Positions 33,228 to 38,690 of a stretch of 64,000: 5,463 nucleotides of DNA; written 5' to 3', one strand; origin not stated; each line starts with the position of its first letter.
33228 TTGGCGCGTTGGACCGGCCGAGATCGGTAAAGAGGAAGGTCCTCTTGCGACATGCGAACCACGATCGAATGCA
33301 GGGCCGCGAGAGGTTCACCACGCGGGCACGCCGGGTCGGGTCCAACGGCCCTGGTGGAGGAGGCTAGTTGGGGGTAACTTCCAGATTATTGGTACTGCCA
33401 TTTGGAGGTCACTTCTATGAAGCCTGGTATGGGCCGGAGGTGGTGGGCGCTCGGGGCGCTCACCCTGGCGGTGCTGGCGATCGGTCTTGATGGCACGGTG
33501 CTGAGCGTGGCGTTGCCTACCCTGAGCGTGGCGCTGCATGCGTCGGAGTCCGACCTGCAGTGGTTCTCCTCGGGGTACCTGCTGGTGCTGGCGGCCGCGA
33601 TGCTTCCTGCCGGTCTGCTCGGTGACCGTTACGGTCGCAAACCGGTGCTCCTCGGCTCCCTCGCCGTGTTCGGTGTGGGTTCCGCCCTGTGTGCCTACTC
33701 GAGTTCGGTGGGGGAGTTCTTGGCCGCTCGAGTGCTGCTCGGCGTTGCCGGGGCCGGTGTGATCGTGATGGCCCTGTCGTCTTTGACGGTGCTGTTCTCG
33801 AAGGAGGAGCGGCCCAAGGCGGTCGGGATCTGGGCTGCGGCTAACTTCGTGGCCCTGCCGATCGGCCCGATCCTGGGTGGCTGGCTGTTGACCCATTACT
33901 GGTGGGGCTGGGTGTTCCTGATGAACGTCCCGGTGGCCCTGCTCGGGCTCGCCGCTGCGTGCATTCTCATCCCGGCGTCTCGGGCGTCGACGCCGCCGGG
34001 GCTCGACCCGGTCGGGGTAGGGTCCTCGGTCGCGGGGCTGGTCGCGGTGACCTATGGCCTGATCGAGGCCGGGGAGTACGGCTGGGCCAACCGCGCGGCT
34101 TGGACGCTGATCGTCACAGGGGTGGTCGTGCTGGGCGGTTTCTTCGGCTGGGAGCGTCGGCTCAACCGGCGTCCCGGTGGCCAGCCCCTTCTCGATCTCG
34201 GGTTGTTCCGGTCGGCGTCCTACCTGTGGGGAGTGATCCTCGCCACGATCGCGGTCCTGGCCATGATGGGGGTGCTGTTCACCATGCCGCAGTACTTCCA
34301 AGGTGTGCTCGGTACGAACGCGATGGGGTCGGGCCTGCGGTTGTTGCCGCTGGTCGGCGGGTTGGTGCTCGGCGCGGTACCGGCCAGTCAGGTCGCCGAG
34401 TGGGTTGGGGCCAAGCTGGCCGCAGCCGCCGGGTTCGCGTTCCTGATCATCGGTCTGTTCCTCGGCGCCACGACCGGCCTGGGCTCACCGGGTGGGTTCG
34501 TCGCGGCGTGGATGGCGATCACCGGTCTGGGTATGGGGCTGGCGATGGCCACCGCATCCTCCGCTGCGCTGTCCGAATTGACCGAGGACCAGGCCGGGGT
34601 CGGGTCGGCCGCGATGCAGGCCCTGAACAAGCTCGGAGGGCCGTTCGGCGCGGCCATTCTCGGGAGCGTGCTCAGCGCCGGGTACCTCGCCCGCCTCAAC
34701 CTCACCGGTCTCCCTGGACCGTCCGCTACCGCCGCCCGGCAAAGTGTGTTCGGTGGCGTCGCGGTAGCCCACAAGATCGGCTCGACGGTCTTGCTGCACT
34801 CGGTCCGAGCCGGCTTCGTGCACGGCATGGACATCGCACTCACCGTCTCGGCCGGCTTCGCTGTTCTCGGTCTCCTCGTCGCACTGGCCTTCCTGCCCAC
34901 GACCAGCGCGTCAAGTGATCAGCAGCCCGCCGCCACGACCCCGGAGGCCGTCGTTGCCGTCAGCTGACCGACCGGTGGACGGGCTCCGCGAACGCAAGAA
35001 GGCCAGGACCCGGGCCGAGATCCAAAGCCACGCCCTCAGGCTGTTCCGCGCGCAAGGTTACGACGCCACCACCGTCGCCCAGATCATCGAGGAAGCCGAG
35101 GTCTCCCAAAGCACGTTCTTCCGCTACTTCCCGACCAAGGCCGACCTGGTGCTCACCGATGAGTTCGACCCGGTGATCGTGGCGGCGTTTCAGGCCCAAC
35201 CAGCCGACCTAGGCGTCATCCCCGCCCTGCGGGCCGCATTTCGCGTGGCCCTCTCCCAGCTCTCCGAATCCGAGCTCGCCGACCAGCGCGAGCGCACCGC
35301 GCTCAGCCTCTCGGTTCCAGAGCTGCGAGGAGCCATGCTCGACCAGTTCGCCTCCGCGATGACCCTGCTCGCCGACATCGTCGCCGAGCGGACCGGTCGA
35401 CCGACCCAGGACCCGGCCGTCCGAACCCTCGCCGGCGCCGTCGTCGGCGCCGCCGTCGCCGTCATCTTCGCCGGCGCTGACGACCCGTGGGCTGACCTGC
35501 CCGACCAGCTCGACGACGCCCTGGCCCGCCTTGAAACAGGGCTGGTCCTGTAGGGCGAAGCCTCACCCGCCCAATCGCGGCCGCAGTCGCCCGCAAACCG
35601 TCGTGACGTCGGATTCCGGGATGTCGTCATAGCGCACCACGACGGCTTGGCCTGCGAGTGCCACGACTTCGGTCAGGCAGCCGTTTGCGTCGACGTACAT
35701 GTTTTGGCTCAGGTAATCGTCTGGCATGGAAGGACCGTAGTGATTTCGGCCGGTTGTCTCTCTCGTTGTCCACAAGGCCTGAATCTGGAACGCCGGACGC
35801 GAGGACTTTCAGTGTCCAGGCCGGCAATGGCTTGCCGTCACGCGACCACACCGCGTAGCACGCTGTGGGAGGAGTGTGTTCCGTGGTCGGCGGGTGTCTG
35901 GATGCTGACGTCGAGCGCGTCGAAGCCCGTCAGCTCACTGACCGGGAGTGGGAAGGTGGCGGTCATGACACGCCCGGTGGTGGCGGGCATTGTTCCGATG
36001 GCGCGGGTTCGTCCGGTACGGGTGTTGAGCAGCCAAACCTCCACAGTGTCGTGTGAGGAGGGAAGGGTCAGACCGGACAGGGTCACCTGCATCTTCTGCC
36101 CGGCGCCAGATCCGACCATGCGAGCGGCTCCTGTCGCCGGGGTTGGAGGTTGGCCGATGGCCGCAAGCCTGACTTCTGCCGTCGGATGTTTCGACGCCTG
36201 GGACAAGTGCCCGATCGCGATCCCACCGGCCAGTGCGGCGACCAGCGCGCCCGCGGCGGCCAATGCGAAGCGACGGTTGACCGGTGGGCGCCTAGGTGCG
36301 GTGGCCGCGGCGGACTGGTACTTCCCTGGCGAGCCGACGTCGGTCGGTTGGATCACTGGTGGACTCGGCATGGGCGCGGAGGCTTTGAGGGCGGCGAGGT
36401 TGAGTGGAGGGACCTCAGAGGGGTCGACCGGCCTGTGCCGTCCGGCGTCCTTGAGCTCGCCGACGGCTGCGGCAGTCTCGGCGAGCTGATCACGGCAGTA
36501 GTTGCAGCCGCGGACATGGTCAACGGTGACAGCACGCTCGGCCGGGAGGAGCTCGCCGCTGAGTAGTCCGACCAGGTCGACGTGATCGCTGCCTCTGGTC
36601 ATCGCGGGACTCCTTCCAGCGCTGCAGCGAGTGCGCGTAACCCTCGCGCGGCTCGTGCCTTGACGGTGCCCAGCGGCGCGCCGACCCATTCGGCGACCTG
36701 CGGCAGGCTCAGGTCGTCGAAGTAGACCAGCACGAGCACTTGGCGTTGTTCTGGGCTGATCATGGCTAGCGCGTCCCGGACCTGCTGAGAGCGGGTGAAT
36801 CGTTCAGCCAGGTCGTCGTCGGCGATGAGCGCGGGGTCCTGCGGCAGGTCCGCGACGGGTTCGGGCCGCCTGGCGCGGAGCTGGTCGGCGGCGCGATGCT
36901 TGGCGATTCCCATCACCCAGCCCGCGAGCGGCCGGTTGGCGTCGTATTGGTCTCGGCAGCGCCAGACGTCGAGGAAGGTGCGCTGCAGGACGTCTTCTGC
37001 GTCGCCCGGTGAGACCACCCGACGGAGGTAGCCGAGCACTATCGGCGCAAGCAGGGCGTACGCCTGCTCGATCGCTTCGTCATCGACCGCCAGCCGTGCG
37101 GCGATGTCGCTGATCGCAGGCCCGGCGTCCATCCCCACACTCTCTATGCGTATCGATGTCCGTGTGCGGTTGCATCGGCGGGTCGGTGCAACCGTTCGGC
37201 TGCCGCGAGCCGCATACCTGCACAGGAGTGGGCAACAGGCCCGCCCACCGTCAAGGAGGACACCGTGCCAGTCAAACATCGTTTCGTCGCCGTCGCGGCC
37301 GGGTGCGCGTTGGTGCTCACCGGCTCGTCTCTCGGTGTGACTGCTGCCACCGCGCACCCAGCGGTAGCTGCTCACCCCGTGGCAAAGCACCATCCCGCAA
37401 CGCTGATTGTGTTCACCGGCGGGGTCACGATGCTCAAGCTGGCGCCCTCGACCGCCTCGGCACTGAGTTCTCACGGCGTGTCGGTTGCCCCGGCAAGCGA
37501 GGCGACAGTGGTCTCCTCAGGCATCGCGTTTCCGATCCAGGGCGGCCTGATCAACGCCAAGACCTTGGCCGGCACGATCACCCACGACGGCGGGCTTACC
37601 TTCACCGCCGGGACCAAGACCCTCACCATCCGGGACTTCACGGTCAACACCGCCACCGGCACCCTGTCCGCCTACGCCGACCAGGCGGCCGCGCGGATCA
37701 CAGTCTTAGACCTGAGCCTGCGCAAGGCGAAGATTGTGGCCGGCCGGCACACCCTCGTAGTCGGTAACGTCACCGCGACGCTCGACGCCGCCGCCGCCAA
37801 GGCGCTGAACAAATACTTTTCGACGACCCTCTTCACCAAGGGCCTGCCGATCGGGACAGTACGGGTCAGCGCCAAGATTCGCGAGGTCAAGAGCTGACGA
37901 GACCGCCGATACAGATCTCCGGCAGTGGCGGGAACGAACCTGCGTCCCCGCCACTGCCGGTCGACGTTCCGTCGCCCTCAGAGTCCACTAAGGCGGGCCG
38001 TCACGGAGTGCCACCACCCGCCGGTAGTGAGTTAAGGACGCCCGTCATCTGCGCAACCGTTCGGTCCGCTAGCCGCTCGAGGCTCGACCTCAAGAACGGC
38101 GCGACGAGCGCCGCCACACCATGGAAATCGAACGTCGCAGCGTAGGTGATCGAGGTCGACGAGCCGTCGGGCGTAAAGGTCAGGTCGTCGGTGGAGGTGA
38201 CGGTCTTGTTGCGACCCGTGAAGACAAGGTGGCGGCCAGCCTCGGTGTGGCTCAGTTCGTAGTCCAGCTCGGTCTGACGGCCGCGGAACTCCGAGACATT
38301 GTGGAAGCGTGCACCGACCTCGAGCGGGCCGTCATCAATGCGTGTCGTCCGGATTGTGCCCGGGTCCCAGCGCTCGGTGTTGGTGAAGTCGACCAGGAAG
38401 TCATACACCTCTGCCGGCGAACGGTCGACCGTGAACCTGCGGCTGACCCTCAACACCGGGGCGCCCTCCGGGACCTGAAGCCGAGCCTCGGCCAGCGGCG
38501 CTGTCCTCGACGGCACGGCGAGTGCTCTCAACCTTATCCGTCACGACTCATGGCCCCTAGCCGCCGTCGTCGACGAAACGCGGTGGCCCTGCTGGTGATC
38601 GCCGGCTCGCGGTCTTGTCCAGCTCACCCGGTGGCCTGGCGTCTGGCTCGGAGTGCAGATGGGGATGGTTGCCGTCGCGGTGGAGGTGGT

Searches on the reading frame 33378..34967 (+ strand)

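Call 15: search_protein_families(library=pfam, proteins=[window:33378-34967:+], max_evalue=0.001)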
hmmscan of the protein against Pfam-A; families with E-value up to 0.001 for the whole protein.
window:33378-34967:+ (529 aa): 3 families
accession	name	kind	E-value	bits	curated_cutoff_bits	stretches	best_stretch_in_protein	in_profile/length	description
PF07690.21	MFS_1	-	7.6e-49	166.9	33.4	1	28-425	1-347/347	Major Facilitator Superfamily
PF00083.30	Sugar_tr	-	4.4e-08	32.9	22.3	1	55-131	43-121/452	Sugar (and other) transporter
PF06609.19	TRI12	-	2.6e-05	23.3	23.2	1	29-187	50-206/599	Fungal trichothecene efflux pump (TRI12)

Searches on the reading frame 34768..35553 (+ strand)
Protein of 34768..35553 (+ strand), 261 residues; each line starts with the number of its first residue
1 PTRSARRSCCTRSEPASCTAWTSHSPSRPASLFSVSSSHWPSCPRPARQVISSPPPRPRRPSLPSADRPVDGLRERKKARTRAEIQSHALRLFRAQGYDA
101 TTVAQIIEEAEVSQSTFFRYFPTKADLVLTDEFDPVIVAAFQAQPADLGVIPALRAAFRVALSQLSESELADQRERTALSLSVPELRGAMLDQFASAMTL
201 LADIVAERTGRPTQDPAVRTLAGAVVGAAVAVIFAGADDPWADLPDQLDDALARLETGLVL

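Call 15: search_protein_families(library=pfam, proteins=[window:34768-35553:+], max_evalue=0.001)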
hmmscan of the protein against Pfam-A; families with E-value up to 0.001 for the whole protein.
window:34768-35553:+ (261 aa): 2 families
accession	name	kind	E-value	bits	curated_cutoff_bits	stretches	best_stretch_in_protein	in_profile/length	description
PF17754.6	TetR_C_14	-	6.3e-25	87.7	22.7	1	150-259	3-111/112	MftR C-terminal domain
PF00440.29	TetR_N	-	6e-15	55.2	24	1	88-129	4-45/47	Bacterial regulatory proteins, tetR family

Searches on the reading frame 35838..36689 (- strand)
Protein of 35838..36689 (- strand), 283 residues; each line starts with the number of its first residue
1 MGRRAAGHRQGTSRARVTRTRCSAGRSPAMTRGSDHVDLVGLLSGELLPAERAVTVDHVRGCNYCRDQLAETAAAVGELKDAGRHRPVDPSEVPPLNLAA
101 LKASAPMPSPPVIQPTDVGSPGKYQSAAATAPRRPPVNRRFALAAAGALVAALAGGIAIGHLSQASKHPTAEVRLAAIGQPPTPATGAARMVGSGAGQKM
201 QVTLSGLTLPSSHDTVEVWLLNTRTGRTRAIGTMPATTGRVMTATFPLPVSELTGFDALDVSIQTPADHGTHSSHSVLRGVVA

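Call 21: search_protein_families(library=ncbifam, proteins=[window:35838-36689:-], max_evalue=0.01)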
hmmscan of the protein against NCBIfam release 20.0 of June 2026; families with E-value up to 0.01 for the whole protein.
window:35838-36689:- (283 aa): 1 family
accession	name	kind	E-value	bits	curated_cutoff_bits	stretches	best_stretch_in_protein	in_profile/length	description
NF052375.1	antisigma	equivalog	4.4e-12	46.5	100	1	45-262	8-203/217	anti-sigma factor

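Call 50: search_protein_families(library=pfam, proteins=[window:35838-36689:-], max_evalue=1)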
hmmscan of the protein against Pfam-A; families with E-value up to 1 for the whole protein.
window:35838-36689:- (283 aa): 1 family
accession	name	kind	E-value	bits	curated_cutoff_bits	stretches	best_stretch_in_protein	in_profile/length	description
PF10099.14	RskA_C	-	7.1e-09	36.5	29.4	1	144-263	3-120/135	Anti-sigma-K factor rskA, C-terminal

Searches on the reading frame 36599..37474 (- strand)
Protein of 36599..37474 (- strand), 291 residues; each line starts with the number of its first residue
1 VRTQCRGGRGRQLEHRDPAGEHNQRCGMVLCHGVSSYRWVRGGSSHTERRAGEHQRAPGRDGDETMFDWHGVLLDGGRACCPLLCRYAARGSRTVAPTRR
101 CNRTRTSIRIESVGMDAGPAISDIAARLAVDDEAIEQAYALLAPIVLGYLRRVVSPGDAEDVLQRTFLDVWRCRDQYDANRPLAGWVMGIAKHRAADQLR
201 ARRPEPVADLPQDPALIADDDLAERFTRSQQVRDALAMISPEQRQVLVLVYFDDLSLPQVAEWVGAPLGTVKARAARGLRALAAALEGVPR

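Call 50: search_protein_families(library=pfam, proteins=[window:36599-37474:-], max_evalue=1)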
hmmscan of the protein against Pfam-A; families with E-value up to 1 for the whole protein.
window:36599-37474:- (291 aa): 3 families
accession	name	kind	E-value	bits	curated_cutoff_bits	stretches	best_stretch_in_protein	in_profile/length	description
PF08281.18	Sigma70_r4_2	-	2.3e-12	46.8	25.7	1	230-282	2-54/54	Sigma-70, region 4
PF04542.20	Sigma70_r2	-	6.7e-12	45.5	24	1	141-203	4-69/71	Sigma-70 region 2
PF04545.22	Sigma70_r4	-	4.4e-10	39.4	24.1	1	235-282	1-48/50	Sigma-70, region 4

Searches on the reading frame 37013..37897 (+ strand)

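Call 15: search_protein_families(library=pfam, proteins=[window:37013-37897:+], max_evalue=0.001)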
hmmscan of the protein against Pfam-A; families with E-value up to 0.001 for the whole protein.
window:37013-37897:+ (294 aa): 0 families

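Call 21: search_protein_families(library=ncbifam, proteins=[window:37013-37897:+], max_evalue=0.01)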
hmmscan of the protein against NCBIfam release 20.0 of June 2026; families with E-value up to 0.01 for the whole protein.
window:37013-37897:+ (294 aa): 0 families

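Call 50: search_protein_families(library=pfam, proteins=[window:37013-37897:+], max_evalue=1)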
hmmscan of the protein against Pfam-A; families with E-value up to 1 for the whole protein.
window:37013-37897:+ (294 aa): 3 families
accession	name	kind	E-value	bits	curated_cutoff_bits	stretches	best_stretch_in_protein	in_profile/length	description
PF04213.18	HtaA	-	0.0033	18.4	24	1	163-269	30-152/164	Htaa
PF24282.1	DUF7470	-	0.18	12.2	27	0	92-110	28-46/58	Family of unknown function (DUF7470)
PF03154.20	Atrophin-1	-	0.24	9.9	29.9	1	100-174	431-507/992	Atrophin-1 family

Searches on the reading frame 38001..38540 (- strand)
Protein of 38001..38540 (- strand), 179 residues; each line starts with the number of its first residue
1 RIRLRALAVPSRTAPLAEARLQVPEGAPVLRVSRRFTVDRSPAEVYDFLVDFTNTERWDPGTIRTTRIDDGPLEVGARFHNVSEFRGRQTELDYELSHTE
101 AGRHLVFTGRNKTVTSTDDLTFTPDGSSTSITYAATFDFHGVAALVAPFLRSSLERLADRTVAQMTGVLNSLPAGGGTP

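Call 15: search_protein_families(library=pfam, proteins=[window:38001-38540:-], max_evalue=0.001)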
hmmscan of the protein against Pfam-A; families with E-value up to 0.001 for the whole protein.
window:38001-38540:- (179 aa): 4 families
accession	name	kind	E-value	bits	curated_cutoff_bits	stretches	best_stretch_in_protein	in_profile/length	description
PF10604.15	Polyketide_cyc2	-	2.2e-17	64.1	27.4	1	31-163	3-135/142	Polyketide cyclase / dehydrase and lipid transport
PF03364.25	Polyketide_cyc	-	4.7e-06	27.3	23.4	1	38-165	1-125/126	Polyketide cyclase / dehydrase and lipid transport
PF06240.19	COXG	-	8.2e-05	22.8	22.2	1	36-166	3-136/140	Carbon monoxide dehydrogenase subunit G (CoxG)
PF08327.17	AHSA1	-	0.00029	21.5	22.1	1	41-135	3-96/125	Activator of Hsp90 ATPase homolog 1-like protein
